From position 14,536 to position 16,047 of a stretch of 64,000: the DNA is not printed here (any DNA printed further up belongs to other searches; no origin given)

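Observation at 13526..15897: Translationally coupled pair of paralogous beta-propeller proteins of unassigned family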

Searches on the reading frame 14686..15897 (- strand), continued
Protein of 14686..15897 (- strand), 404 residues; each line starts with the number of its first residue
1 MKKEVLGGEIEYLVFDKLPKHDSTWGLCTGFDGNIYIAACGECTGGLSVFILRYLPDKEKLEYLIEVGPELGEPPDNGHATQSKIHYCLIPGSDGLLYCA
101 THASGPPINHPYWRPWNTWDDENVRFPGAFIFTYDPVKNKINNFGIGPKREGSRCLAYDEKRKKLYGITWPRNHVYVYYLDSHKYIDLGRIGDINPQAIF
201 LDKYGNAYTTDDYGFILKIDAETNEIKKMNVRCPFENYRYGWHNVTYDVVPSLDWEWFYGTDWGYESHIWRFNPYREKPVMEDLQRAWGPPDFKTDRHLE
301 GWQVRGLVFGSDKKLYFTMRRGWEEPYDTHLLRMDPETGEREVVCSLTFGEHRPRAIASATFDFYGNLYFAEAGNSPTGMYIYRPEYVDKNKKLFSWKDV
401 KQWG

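Call 36: search_protein_families(library=pfam, proteins=[L033:2355-3512:+, L033:7746-9287:+, L053:12620-13357:+, L012:2587-4326:+, L013:8252-9580:+, L043:5323-6147:-, L043:4157-5323:-, L054:7593-8414:-, L007:18792-20339:+], max_evalue=0.001)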
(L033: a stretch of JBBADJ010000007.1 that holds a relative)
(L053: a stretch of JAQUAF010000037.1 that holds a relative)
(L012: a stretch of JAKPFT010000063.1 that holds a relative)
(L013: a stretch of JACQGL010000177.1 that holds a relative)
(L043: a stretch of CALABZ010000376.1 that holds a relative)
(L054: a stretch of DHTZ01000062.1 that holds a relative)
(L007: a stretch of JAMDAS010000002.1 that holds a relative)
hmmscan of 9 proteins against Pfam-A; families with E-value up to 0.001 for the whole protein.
L033:2355-3512:+ (386 aa): 6 families
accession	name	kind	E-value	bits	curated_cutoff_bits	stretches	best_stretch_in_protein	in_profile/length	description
PF01408.29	GFO_IDH_MocA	-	3.9e-27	95.7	24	1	5-123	2-119/120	Oxidoreductase family, NAD-binding Rossmann fold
PF22725.1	GFO_IDH_MocA_C3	-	6e-24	84.8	27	1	133-260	2-123/124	GFO/IDH/MocA C-terminal domain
PF02894.22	GFO_IDH_MocA_C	-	7.2e-23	82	22.9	1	136-373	1-218/218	Oxidoreductase family, C-terminal alpha/beta domain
PF03435.24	Sacchrp_dh_NADP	-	1.2e-05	26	25.1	1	6-114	1-122/129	Saccharopine dehydrogenase NADP binding domain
PF03447.22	NAD_binding_3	-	0.00027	22.1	24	1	5-122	1-115/116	Homoserine dehydrogenase, NAD binding domain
PF22685.1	Gal80p_C-like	-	0.00042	21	29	1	135-206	6-76/152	Gal80p, C-terminal domain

L033:7746-9287:+ (514 aa): 1 family
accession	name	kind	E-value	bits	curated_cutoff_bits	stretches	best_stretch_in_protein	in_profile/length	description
PF00149.33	Metallophos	-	4.9e-15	56.9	21.5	1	45-251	2-190/191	Calcineurin-like phosphoesterase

L053:12620-13357:+ (246 aa): 3 families
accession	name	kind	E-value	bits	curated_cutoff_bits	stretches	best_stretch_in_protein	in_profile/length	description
PF00702.32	Hydrolase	-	4.4e-16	60.3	26.4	1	23-195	4-181/191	haloacid dehalogenase-like hydrolase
PF13419.12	HAD_2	-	1e-10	42.5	23.8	1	79-208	49-174/178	Haloacid dehalogenase-like hydrolase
PF12710.13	HAD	-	2.8e-06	28.3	27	1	23-170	1-154/189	haloacid dehalogenase-like hydrolase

L012:2587-4326:+ (580 aa): 7 families
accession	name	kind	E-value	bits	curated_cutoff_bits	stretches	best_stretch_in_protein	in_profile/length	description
PF12831.13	FAD_oxidored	-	2.2e-82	278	27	1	9-421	1-416/416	FAD dependent oxidoreductase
PF13450.12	NAD_binding_8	-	6.7e-07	29.9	21.9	1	12-50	1-39/68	NAD(P)-binding Rossmann-like domain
PF01266.30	DAO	-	1.6e-06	28.4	27.9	1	9-48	1-40/353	FAD dependent oxidoreductase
PF00890.30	FAD_binding_2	-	7.2e-06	25.9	20.4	1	9-45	1-37/414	FAD binding domain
PF07992.20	Pyr_redox_2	-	7.8e-06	25.9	26.1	1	9-132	2-99/291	Pyridine nucleotide-disulphide oxidoreductase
PF01134.28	GIDA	-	6.1e-05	22.7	22.1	1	9-38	1-31/391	Glucose inhibited division protein A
PF00070.33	Pyr_redox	-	0.00097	20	22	0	10-48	2-40/82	Pyridine nucleotide-disulphide oxidoreductase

L013:8252-9580:+ (443 aa): 1 family
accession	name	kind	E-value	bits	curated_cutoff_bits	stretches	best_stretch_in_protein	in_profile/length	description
PF04734.18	Ceramidase_alk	-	2.6e-13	49.9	32.1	1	3-215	3-230/509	Neutral/alkaline non-lysosomal ceramidase, N-terminal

L043:5323-6147:- (274 aa): 1 family
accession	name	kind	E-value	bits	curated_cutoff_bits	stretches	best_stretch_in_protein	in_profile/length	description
PF01261.30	AP_endonuc_2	-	1.6e-42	146.4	31.1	1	26-263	1-248/249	Xylose isomerase-like TIM barrel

L043:4157-5323:- (388 aa): 1 family
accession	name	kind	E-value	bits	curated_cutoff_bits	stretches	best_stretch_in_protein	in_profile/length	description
PF02633.19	Creatininase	-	3.1e-21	76.3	31.3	1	83-307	14-223/238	Creatinine amidohydrolase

L054:7593-8414:- (273 aa): 1 family
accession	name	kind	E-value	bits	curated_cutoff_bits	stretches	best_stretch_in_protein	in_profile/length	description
PF01261.30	AP_endonuc_2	-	2.6e-30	106.4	31.1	1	32-251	12-233/249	Xylose isomerase-like TIM barrel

L007:18792-20339:+ (516 aa): 2 families
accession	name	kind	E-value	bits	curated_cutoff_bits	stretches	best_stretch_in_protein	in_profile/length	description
PF00501.34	AMP-binding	-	1.7e-85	287.6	29.9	1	18-376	4-384/384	AMP-binding enzyme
PF13193.12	AMP-binding_C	-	1.3e-19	71.3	24.5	1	427-501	2-76/76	AMP-binding enzyme C-terminal domain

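Call 37: search_solved_structures(query=A1, max_evalue=10)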
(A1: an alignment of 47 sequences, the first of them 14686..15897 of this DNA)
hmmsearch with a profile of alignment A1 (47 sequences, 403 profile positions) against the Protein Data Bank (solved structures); distinct sequences matched with E-value up to 10: 1.
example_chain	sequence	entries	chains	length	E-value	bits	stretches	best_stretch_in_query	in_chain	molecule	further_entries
6s5j_A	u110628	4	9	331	0.14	13.9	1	195-340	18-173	Strictosidine synthase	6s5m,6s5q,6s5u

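Call 40: search_protein_families(library=pfam, alignment_id=A1, max_evalue=0.1)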
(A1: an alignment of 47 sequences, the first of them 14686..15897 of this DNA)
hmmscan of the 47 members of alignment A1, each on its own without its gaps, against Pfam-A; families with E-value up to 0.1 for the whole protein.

A. member 1, window:14686-15897:- (404 aa): 1 family
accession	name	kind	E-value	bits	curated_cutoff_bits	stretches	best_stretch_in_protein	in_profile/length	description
PF16819.11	DUF5074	-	0.044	13.3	27.2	0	195-282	183-276/353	Domain of unknown function (DUF5074)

B. families by the number of members that match (of 47 scanned): 15 families
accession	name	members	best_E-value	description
PF07494.17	Reg_prop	18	0.00014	Two component regulator propeller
PF20067.5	SSL_N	6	7.2e-05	Strictosidine synthase-like, N-terminal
PF16819.11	DUF5074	4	0.0011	Domain of unknown function (DUF5074)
PF21959.2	DUF6923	2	0.021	Repeat of unknown function (DUF6923)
PF06739.17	SBBP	2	0.032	Beta-propeller repeat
PF13964.12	Kelch_6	1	0.0052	Kelch motif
PF23862.1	CdsD_C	1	0.056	CdsD C-terminal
PF23517.1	WW_TCERG1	1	0.066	TCERG1 WW domain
PF16867.11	DMSP_lyase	1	0.066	Dimethlysulfonioproprionate lyase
PF01436.27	NHL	1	0.069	NHL repeat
PF14157.12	YmzC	1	0.072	YmzC-like protein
PF23763.2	Beta-barrel_GLAA-B_I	1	0.077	GLAA-B beta-barrel domain I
PF17164.10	DUF5122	1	0.077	Domain of unknown function (DUF5122) beta-propeller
PF15028.12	PTCRA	1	0.082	Pre-T-cell antigen receptor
PF21504.2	FLIC_barrel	1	0.085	Flagellin, barrel domain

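Call 59: search_solved_structures(query=L046:8986-11229:+, max_evalue=0.01)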
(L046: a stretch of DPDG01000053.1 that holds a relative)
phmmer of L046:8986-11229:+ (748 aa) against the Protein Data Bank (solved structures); distinct sequences matched with E-value up to 0.01: 0.

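Call 60: search_solved_structures(query=L026:2031-5000:+, max_evalue=0.01)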
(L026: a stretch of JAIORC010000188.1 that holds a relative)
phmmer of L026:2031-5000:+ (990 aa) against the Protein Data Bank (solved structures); distinct sequences matched with E-value up to 0.01: 1.
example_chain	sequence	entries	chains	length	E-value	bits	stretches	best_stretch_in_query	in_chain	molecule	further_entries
1i82_A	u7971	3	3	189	1.1e-06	30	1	40-217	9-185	ENDO-1,4-BETA-XYLANASE A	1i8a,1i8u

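Call 61: search_protein_representatives(alignment_id=A1)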
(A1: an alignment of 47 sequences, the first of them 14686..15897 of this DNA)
Query: 47 sequences, 403 profile positions. Proteins with E-value up to 0.001 (for the whole library): 929; up to 1e-10: 443; up to 1e-30: 116. The best 150 are listed.
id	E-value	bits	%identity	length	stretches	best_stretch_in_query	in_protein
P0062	3.7e-174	595.5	-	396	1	9-403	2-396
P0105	2.4e-169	579.7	-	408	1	7-403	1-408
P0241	9.3e-168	574.4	-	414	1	5-403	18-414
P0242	7.5e-151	518.7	-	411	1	7-403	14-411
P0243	7.4e-128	443.0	-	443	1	9-392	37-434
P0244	1.6e-123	428.8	-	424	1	9-403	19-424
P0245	3.8e-120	417.6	-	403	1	7-403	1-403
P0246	6.2e-118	410.3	-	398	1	12-382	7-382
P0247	1.4e-115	402.6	-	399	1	6-387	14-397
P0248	1.1e-113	396.3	-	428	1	8-382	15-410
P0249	5.2e-105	367.8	-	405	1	7-385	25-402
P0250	2.4e-100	352.4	-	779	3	9-397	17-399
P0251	3.0e-92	325.7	-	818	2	10-391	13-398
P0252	3.8e-92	325.4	-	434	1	6-292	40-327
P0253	5.7e-91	321.5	-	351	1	19-384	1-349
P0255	5.7e-88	311.7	-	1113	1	6-208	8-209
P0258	2.1e-83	296.7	-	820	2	9-392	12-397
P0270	5.0e-76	272.3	-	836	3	8-385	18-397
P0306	2.3e-47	178.0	-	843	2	10-318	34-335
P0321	4.7e-37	144.0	-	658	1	17-374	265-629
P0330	2.6e-34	135.0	-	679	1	7-338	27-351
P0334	4.7e-34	134.1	-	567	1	25-370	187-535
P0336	6.8e-34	133.6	-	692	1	14-375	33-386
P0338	2.8e-33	131.5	-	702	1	20-375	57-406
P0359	1.7e-30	122.4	-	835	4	25-357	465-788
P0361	2.2e-30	122.0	-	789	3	26-369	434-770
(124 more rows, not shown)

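Call 63: search_protein_families(library=pfam, proteins=[P0250, P0251, P0270, P0306, P0321, P0330, P0336, P0338, P0255, P0334], max_evalue=0.01)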
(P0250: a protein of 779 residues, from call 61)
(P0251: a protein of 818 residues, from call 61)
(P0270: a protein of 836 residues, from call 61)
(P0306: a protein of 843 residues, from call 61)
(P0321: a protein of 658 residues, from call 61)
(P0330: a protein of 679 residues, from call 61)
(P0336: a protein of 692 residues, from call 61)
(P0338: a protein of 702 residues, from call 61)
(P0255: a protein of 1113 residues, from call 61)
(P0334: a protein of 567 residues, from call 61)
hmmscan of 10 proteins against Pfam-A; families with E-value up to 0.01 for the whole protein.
P0250 (779 aa): 2 families
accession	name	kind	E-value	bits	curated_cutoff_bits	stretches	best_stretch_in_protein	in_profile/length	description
PF07494.17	Reg_prop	-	8.5e-06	25.8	20.4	0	28-45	4-21/24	Two component regulator propeller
PF14517.12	Tachylectin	-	1e-05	25.8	29.8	0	198-282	78-161/230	Tachylectin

P0251 (818 aa): 4 families
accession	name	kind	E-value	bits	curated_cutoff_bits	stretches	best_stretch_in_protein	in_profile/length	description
PF16819.11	DUF5074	-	6.4e-06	25.9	27.2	1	665-793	133-260/353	Domain of unknown function (DUF5074)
PF07494.17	Reg_prop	-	3.2e-05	24.1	20.4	0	505-520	8-23/24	Two component regulator propeller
PF13964.12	Kelch_6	-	4.6e-05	23.7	25.3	0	50-71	26-47/50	Kelch motif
PF08450.18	SGL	-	0.00037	20.6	26.3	0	487-536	68-122/246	SMP-30/Gluconolactonase/LRE-like region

P0270 (836 aa): 2 families
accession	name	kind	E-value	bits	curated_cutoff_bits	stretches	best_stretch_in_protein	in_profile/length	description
PF20067.5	SSL_N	-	0.00024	21.3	18.9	0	697-713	28-44/46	Strictosidine synthase-like, N-terminal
PF16819.11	DUF5074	-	0.0028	17.2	27.2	0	472-510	182-221/353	Domain of unknown function (DUF5074)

P0306 (843 aa): 1 family
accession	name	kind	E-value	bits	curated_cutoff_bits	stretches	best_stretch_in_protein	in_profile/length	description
PF13964.12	Kelch_6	-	1.6e-06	28.3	25.3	0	654-670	28-44/50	Kelch motif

P0321 (658 aa): 1 family
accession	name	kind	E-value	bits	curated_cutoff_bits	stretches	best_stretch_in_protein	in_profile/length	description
PF03629.24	SASA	-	2.7e-69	233.7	24.8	1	15-241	2-225/226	Carbohydrate esterase, sialic acid-specific acetylesterase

P0330 (679 aa): 2 families
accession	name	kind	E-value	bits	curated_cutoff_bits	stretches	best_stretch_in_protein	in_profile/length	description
PF08450.18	SGL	-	0.00099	19.2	26.3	0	172-246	4-78/246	SMP-30/Gluconolactonase/LRE-like region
PF21959.2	DUF6923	-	0.0076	16.5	27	0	126-200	135-206/234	Repeat of unknown function (DUF6923)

P0336 (692 aa): 2 families
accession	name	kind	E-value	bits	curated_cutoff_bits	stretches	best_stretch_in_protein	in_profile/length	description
PF21959.2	DUF6923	-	3.2e-05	24.3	27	0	143-199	150-206/234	Repeat of unknown function (DUF6923)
PF08450.18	SGL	-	0.00023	21.3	26.3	0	171-245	4-75/246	SMP-30/Gluconolactonase/LRE-like region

P0338 (702 aa): 4 families
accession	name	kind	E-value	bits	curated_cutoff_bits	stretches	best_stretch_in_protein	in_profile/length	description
PF13964.12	Kelch_6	-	6.6e-06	26.4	25.3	0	280-317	2-45/50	Kelch motif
PF20067.5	SSL_N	-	0.00033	20.9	18.9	0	233-253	26-46/46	Strictosidine synthase-like, N-terminal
PF21959.2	DUF6923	-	0.0006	20.1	27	0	162-217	151-206/234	Repeat of unknown function (DUF6923)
PF10282.15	Lactonase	-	0.0017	18.1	21.7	0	270-316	134-183/344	Lactonase, 7-bladed beta-propeller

P0255 (1113 aa): 1 family
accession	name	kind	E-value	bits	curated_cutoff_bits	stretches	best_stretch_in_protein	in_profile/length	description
PF13809.12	Tubulin_2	-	4.2e-05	23.4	27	1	195-283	262-355/356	Tubulin like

P0334 (567 aa): 1 family
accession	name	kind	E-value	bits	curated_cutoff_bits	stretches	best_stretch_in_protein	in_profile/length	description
PF25210.1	Kelch_FKB95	-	0.0037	17.4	70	0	465-495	89-119/268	FKB95, Kelch-repeats domain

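Call 65: list_cluster_members(proteins=[P0250, P0251, P0258, P0270, P0321, P0330, P0336, P0306, P0359, P0361])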
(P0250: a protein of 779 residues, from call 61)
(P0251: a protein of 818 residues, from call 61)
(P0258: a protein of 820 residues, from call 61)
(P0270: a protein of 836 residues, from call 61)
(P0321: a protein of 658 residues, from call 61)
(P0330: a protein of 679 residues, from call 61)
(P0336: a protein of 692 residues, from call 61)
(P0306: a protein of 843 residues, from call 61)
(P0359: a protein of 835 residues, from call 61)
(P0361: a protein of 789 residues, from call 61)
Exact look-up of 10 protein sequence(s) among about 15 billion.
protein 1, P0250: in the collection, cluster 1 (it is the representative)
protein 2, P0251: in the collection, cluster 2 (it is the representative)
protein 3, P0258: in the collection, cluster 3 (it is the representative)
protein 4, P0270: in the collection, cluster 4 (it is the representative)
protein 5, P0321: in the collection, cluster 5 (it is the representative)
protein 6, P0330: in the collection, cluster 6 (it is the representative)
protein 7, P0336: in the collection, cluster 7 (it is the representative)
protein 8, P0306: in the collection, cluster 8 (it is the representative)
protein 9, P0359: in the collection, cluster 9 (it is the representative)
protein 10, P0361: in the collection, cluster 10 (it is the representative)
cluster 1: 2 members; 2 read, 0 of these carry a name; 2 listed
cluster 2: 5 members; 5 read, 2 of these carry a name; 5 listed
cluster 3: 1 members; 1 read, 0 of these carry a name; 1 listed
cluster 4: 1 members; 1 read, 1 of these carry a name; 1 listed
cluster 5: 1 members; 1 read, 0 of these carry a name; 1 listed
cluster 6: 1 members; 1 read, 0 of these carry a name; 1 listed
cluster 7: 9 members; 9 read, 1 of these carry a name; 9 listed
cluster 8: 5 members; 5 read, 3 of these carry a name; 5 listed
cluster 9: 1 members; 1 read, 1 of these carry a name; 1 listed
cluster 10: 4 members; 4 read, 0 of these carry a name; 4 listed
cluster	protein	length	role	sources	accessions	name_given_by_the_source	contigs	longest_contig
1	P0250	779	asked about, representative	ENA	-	-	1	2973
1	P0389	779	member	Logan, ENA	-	-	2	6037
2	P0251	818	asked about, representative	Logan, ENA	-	-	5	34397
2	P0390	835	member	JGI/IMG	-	outer membrane protein assembly factor BamB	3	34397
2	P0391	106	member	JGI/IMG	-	hypothetical protein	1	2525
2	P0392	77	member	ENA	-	-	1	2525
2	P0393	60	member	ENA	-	-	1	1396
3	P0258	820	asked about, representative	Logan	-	-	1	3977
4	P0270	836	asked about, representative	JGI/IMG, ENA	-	outer membrane protein assembly factor BamB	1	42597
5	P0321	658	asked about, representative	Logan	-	-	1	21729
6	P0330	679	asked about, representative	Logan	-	-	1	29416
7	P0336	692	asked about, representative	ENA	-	-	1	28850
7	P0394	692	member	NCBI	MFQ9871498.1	MAG: hypothetical protein ACLRVT_00165 [Oscillospiraceae bacterium]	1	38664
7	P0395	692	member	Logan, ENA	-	-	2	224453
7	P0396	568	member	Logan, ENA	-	-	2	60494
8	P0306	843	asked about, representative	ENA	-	-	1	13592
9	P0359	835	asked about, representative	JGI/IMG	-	hypothetical protein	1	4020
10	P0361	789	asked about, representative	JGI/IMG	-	-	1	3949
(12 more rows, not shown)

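Call 71: search_protein_families(library=padloc, proteins=[window:14686-15897:-], max_evalue=0.01)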
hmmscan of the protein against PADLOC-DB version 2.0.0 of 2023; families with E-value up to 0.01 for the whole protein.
window:14686-15897:- (404 aa): 0 families

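Call 72: find_homologous_proteins(query=P0336, max_evalue=1e-20)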
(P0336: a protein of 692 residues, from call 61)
Query P0336 (692 aa): 343 proteins with E <= 1e-20 among 6147 candidates; the best 120 are listed.
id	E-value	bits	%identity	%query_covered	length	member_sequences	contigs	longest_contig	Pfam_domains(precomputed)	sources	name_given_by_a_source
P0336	0.0e+0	1655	100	100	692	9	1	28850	-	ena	-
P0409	3.1e-235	801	54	98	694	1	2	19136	-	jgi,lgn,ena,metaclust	metaclust:\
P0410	5.2e-217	741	50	98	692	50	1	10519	-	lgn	-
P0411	4.2e-216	738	50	99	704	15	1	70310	-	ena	-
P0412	3.6e-214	731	48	99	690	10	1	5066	-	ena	-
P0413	6.3e-211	721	49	99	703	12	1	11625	-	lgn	-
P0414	3.1e-210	718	48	100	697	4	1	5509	-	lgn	-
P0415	3.1e-203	695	47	100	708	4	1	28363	-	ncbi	-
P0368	1.4e-201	690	47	100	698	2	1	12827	-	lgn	-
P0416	2.1e-201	689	46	100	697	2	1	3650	-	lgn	-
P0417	3.4e-200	685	47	100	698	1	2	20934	-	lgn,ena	-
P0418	6.0e-199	681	46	99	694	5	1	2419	-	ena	-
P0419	7.0e-194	664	46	99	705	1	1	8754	-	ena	-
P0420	1.1e-192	660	47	99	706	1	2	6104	-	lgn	-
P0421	5.0e-189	648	46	99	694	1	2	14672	-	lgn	-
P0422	6.7e-169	582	43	100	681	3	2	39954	-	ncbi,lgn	ncbi:MAG: hypothetical protein RSG59_04025 [Ruthenibacterium sp.]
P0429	5.9e-141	489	39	100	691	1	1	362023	-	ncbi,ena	-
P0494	6.2e-121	423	36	98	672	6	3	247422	-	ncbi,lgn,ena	-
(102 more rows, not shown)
